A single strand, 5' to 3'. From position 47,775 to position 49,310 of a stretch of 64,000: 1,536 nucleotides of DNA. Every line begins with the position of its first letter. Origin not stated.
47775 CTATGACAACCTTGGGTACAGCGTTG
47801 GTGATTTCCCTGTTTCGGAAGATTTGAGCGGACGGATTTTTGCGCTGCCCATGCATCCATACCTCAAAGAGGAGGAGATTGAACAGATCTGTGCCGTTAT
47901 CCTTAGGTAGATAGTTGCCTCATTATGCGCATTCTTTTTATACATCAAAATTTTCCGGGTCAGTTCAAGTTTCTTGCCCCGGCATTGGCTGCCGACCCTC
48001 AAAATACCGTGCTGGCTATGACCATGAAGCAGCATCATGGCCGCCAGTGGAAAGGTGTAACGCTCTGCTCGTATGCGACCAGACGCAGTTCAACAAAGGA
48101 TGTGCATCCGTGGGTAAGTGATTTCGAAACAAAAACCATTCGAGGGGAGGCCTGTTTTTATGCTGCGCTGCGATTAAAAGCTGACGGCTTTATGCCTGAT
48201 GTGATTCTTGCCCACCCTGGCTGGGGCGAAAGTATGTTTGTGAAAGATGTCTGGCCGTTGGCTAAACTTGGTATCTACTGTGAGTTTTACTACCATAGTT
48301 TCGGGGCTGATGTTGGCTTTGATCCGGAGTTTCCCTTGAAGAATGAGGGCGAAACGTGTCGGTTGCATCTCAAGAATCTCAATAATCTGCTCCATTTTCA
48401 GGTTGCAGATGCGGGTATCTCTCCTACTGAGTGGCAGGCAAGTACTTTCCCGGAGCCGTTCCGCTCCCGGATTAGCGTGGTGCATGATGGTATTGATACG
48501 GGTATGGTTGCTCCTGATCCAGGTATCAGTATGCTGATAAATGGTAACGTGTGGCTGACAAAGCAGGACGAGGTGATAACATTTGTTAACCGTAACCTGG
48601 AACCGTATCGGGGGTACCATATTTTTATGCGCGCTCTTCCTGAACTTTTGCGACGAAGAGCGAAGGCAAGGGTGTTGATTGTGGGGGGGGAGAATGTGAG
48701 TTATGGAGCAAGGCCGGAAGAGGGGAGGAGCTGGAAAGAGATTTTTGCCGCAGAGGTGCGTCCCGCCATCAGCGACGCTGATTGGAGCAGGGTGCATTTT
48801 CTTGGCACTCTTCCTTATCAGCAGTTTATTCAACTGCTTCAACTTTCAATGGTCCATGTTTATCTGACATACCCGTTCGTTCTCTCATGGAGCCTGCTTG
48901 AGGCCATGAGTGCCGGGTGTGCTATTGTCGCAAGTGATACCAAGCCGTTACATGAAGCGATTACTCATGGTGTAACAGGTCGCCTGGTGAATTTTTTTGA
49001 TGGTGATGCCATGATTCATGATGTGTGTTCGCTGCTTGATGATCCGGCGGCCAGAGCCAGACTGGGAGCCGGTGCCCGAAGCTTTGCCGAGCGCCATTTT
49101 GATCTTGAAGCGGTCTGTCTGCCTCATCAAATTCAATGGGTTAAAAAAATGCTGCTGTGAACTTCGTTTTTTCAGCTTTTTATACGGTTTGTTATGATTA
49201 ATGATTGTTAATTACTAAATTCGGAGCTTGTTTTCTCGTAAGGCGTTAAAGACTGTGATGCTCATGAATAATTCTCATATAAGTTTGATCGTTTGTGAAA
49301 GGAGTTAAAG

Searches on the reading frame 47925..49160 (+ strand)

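Call 46: search_protein_families(library=pfam, proteins=[window:47925-49160:+], max_evalue=0.01)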
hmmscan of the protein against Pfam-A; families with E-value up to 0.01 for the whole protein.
window:47925-49160:+ (411 aa): 4 families
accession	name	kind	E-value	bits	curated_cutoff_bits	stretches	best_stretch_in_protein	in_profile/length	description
PF12000.14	Glyco_trans_4_3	-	3.3e-63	212.8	25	1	26-193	2-166/168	Glycosyl transferase family 4 group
PF00534.26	Glycos_transf_1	-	6.3e-18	65.3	26.4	1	213-386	13-171/172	Glycosyl transferases group 1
PF13692.12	Glyco_trans_1_4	-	9.4e-17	62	27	1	217-373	3-142/142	Glycosyl transferases group 1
PF13524.12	Glyco_trans_1_2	-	1.1e-06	29.1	25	1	243-394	10-135/144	Glycosyl transferase-like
